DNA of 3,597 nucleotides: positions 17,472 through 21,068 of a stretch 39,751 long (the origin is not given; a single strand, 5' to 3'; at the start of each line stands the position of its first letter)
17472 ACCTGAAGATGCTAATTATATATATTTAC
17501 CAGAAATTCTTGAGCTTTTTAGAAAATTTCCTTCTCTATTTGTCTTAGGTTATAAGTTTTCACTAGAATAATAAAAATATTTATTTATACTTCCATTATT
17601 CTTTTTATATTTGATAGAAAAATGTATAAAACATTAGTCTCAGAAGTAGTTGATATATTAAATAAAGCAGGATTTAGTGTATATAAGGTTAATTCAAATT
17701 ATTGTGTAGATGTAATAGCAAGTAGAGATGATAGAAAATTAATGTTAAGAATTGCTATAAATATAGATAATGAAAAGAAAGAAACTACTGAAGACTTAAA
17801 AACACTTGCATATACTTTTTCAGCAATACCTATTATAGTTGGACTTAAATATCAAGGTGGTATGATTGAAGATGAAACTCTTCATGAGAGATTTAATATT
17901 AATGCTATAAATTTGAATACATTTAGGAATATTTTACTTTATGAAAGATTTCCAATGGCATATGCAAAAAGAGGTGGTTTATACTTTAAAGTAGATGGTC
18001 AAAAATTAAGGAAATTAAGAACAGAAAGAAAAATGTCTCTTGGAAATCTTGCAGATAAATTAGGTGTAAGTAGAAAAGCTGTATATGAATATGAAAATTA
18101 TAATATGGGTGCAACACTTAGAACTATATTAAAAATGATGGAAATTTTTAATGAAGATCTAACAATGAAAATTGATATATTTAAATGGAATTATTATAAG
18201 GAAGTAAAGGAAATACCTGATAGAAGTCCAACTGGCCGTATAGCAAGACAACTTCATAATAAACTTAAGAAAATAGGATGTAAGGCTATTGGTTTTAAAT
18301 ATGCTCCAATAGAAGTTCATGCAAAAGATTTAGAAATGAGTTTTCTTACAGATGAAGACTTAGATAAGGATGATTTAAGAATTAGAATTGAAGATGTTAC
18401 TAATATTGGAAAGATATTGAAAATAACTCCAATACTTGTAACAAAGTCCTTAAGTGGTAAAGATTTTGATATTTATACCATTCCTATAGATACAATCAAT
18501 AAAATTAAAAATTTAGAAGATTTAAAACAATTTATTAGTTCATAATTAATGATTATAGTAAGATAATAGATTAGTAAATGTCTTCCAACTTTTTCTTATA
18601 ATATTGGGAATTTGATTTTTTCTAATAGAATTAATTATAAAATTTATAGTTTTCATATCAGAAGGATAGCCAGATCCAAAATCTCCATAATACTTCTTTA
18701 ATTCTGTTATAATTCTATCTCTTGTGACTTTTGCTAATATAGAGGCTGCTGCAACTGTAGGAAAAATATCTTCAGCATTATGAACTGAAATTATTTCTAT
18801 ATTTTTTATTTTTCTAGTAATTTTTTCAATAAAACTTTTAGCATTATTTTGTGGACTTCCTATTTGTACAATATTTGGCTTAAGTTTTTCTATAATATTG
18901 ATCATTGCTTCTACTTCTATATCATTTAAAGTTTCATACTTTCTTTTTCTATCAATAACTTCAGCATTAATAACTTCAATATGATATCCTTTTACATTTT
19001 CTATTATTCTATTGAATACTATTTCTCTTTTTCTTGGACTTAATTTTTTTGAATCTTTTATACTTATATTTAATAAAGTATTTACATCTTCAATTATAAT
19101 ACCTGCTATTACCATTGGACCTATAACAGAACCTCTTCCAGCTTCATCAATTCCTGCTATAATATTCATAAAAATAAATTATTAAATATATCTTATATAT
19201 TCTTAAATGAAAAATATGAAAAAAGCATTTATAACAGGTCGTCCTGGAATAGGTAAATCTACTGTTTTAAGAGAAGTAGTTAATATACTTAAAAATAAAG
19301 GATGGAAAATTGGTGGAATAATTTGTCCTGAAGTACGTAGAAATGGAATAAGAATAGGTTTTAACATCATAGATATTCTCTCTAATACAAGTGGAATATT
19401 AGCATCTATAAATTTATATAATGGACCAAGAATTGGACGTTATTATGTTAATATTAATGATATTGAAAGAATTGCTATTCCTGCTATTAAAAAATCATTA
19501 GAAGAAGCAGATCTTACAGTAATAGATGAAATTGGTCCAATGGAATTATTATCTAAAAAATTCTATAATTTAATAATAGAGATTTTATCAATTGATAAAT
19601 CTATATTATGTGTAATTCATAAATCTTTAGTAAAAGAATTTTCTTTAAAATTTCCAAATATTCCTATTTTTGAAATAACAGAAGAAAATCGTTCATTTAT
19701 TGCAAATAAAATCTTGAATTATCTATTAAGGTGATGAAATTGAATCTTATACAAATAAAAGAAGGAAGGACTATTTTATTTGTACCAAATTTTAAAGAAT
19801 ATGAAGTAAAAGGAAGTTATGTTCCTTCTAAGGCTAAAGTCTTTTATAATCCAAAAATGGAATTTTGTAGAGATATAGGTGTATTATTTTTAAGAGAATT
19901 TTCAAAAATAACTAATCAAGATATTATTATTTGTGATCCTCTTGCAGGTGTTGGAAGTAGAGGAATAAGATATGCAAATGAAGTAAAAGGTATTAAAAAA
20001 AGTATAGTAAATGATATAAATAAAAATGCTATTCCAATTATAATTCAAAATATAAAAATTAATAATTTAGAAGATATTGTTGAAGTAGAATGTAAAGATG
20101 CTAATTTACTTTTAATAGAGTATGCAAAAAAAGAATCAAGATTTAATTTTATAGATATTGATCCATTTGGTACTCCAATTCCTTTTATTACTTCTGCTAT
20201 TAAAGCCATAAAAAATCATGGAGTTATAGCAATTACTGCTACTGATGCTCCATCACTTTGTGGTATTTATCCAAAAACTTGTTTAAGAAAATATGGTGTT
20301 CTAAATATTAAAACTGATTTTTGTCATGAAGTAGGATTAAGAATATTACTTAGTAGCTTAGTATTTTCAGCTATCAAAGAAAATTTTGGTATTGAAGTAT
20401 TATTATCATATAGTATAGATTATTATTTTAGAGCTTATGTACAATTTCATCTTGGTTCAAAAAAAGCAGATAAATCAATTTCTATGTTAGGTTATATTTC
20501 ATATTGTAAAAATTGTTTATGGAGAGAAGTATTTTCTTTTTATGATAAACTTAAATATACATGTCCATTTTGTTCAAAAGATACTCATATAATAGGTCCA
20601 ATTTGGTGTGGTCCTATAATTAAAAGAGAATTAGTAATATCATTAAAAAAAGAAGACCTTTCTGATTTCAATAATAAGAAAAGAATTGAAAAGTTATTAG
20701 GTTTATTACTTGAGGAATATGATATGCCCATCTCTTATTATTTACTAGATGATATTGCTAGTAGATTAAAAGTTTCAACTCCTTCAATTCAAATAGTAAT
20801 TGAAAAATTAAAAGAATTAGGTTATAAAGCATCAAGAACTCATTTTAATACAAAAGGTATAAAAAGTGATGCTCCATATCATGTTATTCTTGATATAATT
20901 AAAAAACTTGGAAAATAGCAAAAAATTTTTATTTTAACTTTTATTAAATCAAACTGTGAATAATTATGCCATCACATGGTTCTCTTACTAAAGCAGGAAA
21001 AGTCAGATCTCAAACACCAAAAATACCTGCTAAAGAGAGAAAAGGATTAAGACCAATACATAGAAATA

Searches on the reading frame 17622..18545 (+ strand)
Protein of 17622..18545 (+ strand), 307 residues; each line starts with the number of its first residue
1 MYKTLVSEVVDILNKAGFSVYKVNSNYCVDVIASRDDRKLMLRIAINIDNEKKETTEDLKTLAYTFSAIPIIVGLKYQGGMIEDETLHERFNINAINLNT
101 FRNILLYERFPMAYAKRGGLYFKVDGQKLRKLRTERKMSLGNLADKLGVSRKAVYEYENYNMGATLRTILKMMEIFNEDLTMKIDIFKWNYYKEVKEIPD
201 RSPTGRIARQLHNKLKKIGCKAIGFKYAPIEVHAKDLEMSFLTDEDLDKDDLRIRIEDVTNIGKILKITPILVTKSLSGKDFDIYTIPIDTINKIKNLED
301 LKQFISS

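Call 54: search_protein_families(library=pfam, max_evalue=0.00001, proteins=[window:17622-18545:+])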
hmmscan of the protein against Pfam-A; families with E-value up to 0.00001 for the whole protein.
window:17622-18545:+ (307 aa): 2 families
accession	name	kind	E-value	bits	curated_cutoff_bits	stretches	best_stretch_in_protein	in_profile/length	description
PF01381.28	HTH_3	-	1.5e-08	35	23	1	129-180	1-52/55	Helix-turn-helix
PF12844.13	HTH_19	-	2.7e-07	30.8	30.2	1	126-182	1-57/64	Helix-turn-helix domain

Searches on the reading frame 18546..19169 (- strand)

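Call 54: search_protein_families(library=pfam, max_evalue=0.00001, proteins=[window:18546-19169:-])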
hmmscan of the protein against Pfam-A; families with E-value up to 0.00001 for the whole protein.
window:18546-19169:- (207 aa): 1 family
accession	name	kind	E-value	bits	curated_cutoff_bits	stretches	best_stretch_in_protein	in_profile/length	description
PF01351.25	RNase_HII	-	3.2e-42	145.1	25.8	1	5-197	1-198/199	Ribonuclease HII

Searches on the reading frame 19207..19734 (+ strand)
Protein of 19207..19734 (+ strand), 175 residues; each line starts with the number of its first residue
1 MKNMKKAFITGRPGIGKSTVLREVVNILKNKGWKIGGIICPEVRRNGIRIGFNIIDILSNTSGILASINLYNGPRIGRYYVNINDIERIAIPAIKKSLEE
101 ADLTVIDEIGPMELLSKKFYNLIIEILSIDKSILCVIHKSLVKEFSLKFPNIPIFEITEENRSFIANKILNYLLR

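Call 54: search_protein_families(library=pfam, max_evalue=0.00001, proteins=[window:19207-19734:+])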
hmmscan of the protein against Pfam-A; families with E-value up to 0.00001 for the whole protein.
window:19207-19734:+ (175 aa): 1 family
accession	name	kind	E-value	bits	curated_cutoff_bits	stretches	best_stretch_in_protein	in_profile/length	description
PF03266.21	NTPase_1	-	2.3e-54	184.2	23.9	1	7-170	2-168/168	NTPase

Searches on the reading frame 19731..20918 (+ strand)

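Call 54: search_protein_families(library=pfam, max_evalue=0.00001, proteins=[window:19731-20918:+])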
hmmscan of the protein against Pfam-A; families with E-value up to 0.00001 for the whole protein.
window:19731-20918:+ (395 aa): 2 families
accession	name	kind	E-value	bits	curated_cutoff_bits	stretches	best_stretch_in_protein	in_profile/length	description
PF02005.22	TRM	-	1.1e-118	397.2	27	1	29-390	12-375/376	N2,N2-dimethylguanosine tRNA methyltransferase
PF02475.24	TRM5-TYW2_MTfase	-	2.9e-06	27.8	28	1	59-167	32-134/164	TRM5/TYW2 methyltransferase domain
